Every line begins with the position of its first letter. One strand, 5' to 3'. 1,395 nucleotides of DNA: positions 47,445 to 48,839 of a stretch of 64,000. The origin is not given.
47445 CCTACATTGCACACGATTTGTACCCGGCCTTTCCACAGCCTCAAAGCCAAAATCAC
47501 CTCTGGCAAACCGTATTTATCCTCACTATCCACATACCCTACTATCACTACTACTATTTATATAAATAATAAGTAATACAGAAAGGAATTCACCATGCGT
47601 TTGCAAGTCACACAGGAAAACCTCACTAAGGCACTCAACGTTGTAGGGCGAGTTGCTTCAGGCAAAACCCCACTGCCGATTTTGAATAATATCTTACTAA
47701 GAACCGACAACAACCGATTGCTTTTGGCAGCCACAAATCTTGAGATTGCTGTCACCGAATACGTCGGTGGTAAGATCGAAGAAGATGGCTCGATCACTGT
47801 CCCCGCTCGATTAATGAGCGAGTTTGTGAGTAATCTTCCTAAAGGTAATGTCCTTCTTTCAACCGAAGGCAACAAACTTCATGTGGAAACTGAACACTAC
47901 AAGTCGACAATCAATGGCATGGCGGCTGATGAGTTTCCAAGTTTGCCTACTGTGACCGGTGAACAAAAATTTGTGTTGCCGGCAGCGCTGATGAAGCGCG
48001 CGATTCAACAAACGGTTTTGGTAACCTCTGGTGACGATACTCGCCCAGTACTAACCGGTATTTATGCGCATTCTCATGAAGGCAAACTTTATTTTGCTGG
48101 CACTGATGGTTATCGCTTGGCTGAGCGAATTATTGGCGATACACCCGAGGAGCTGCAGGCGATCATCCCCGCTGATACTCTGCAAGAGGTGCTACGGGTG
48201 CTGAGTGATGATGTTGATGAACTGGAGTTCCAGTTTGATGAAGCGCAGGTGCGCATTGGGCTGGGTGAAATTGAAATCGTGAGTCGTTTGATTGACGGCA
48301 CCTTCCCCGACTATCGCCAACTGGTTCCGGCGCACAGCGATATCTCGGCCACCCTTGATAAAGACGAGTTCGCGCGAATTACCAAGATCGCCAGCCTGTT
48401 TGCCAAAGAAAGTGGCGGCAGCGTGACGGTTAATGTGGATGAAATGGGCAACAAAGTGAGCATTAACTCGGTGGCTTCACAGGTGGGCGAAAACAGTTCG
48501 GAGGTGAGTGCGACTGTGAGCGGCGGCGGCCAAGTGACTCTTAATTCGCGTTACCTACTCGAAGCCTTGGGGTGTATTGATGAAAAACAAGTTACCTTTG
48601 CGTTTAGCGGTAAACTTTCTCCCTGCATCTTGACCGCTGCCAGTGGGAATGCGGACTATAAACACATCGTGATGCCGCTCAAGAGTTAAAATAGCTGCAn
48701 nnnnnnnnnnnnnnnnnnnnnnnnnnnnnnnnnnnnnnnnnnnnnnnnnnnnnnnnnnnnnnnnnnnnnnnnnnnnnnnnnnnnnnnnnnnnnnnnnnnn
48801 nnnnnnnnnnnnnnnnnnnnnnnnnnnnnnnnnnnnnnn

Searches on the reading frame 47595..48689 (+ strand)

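Call 4: search_protein_families(library=pfam, proteins=[window:47595-48689:+])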
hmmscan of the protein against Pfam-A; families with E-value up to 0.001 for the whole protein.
window:47595-48689:+ (364 aa): 3 families
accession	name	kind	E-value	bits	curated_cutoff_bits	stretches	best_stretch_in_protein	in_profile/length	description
PF00712.24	DNA_pol3_beta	-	2.3e-34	118.5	24.4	2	1-118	1-120/120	DNA polymerase III beta subunit, N-terminal domain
PF02767.21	DNA_pol3_beta_2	-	5.7e-31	107.7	27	2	128-239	2-116/116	DNA polymerase III beta subunit, central domain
PF02768.20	DNA_pol3_beta_3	-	1.5e-15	57.5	27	1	241-362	1-120/121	DNA polymerase III beta subunit, C-terminal domain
